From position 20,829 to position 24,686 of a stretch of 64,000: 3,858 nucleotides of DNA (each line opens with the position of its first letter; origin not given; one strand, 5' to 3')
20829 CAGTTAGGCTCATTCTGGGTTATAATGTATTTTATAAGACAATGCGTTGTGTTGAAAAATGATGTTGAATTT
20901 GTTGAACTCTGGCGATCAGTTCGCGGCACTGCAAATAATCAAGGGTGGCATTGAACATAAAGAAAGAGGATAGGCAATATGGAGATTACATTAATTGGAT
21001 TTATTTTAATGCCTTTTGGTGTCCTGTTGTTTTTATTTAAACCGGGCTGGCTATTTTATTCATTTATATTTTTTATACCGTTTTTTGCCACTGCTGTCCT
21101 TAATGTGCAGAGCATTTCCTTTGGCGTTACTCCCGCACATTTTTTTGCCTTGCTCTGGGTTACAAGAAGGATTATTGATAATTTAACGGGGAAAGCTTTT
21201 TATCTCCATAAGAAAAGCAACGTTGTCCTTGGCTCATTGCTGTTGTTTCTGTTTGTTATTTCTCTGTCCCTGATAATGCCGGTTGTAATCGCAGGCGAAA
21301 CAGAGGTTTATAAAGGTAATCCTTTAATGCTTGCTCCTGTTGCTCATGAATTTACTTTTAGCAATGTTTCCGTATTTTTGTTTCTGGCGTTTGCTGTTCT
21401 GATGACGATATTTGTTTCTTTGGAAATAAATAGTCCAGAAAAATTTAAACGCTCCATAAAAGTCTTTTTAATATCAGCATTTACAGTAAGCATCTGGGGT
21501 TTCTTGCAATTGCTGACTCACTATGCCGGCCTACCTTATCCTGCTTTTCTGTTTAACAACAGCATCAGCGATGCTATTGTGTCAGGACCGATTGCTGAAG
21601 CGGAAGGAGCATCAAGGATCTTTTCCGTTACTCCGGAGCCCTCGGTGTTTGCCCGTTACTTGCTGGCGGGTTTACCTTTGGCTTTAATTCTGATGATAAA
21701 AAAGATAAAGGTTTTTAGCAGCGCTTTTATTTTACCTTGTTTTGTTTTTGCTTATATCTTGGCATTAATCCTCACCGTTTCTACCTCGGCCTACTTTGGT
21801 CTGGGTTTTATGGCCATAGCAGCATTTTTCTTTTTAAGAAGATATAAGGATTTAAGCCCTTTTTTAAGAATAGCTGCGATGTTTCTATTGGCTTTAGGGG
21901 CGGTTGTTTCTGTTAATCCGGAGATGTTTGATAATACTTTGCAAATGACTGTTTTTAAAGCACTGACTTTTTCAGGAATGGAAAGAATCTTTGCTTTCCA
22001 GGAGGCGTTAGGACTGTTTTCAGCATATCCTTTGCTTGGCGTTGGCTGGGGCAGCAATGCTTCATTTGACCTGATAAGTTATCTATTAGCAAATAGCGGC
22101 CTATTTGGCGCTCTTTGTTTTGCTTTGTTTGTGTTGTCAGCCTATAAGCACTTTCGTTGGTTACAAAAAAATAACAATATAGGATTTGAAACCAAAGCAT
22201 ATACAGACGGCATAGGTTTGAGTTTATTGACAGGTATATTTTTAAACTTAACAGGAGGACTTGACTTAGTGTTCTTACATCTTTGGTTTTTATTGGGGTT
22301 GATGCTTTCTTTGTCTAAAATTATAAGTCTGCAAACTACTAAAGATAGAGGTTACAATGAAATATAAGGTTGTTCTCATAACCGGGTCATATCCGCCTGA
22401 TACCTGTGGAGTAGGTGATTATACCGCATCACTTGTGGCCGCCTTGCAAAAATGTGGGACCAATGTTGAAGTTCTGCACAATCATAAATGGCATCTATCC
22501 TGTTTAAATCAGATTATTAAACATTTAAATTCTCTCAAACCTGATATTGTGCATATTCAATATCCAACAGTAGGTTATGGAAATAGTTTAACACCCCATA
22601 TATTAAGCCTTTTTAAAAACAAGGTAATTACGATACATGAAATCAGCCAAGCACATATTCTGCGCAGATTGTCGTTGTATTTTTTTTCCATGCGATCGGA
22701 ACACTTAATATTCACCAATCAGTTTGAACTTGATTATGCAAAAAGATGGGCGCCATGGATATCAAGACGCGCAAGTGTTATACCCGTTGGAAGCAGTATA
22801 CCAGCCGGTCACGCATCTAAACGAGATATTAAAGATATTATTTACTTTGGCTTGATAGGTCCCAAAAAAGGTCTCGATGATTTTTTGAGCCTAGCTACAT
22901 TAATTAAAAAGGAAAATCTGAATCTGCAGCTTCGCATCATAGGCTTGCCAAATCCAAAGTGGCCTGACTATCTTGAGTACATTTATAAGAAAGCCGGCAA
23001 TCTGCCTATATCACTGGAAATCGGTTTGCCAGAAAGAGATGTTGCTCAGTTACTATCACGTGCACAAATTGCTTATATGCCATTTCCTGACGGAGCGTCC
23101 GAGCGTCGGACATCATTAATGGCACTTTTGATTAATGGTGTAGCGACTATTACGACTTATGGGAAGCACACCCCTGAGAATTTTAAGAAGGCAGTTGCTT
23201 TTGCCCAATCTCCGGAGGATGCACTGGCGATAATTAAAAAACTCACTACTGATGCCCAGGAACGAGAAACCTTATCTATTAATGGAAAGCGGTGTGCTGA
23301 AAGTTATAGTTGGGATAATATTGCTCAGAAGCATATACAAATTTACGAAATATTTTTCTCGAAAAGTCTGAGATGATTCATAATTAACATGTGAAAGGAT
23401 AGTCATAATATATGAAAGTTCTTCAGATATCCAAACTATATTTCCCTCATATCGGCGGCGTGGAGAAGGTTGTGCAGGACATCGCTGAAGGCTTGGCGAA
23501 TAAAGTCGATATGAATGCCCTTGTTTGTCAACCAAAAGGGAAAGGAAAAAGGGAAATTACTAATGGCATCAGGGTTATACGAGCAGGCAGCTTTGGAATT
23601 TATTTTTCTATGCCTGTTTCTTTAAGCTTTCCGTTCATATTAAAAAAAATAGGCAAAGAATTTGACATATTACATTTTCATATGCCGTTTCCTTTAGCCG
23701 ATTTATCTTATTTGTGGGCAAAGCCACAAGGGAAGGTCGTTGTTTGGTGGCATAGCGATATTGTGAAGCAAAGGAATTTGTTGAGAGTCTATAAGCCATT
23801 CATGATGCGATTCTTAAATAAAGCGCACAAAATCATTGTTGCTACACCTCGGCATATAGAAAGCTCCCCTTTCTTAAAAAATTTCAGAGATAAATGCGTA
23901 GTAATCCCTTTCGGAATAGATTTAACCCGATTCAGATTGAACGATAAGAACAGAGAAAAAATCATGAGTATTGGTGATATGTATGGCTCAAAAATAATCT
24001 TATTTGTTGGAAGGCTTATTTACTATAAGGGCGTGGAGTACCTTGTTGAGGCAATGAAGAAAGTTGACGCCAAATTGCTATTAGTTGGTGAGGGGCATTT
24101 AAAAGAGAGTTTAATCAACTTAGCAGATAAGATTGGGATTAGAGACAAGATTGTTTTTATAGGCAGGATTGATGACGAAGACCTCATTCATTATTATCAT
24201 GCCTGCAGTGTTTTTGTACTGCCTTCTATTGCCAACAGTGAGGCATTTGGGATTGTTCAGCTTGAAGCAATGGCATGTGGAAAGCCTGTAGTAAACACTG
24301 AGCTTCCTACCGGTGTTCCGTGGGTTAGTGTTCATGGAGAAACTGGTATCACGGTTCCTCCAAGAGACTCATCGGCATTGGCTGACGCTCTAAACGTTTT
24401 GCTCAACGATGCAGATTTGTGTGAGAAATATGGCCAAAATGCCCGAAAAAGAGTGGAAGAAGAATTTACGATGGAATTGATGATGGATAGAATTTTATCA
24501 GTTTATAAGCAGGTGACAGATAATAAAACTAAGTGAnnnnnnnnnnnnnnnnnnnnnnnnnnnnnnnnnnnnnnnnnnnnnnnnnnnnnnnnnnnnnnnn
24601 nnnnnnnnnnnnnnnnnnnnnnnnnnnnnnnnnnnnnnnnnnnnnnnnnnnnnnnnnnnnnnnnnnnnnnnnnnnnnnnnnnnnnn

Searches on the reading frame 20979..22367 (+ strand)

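Call 6: search_protein_families(library=pfam, proteins=[window:20979-22367:+], max_evalue=0.001)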
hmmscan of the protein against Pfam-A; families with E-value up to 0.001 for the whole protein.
window:20979-22367:+ (462 aa): 1 family
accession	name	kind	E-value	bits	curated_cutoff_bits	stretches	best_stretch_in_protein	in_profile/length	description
PF04932.20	Wzy_C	-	2.9e-08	34.1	31.7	1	255-360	2-106/149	O-Antigen ligase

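Call 8: search_protein_families(library=ncbifam, proteins=[window:20979-22367:+], max_evalue=0.01)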
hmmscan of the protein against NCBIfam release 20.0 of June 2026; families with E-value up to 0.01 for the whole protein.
window:20979-22367:+ (462 aa): 0 families

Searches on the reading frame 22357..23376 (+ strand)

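Call 6: search_protein_families(library=pfam, proteins=[window:22357-23376:+], max_evalue=0.001)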
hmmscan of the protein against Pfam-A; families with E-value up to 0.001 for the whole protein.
window:22357-23376:+ (339 aa): 4 families
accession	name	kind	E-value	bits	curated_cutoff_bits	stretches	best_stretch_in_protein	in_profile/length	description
PF00534.26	Glycos_transf_1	-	2.3e-07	30.9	26.4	1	152-311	9-170/172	Glycosyl transferases group 1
PF13439.12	Glyco_transf_4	-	1.5e-05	25.5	28.5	1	35-145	46-165/170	Glycosyltransferase Family 4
PF13692.12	Glyco_trans_1_4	-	2.7e-05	24.9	27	1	159-293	2-133/142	Glycosyl transferases group 1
PF13524.12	Glyco_trans_1_2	-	3.8e-05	24.1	25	1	185-325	10-141/144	Glycosyl transferase-like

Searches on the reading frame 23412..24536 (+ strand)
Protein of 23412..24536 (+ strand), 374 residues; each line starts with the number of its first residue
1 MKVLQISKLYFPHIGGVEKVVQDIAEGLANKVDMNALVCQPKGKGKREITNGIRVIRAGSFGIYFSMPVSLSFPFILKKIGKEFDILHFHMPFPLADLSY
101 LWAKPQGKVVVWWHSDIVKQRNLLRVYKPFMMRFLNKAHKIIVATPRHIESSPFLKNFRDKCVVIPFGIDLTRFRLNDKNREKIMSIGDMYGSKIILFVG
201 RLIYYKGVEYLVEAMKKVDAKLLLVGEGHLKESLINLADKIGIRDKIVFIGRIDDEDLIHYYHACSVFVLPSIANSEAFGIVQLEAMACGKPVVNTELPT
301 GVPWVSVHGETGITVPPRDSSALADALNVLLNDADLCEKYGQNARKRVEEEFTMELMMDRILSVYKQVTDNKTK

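Call 6: search_protein_families(library=pfam, proteins=[window:23412-24536:+], max_evalue=0.001)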
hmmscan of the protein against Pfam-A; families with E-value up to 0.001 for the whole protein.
window:23412-24536:+ (374 aa): 7 families
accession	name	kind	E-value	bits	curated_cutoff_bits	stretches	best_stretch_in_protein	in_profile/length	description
PF00534.26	Glycos_transf_1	-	2.6e-45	154.5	26.4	1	192-347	14-172/172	Glycosyl transferases group 1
PF13692.12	Glyco_trans_1_4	-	9.4e-37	126.9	27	1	194-333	2-142/142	Glycosyl transferases group 1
PF13439.12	Glyco_transf_4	-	1.9e-16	61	28.5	1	14-173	1-170/170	Glycosyltransferase Family 4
PF13579.12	Glyco_trans_4_4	-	1.9e-09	38.5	29.7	1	15-168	1-158/158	Glycosyl transferase 4-like domain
PF13524.12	Glyco_trans_1_2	-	6.8e-08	33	25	1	211-362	5-143/144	Glycosyl transferase-like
PF20706.3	GT4-conflict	-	2.5e-05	23.9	26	1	195-294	199-309/385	Family 4 Glycosyltransferase in conflict systems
PF13477.12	Glyco_trans_4_2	-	0.00021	21.9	23.4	1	20-143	12-137/139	Glycosyl transferase 4-like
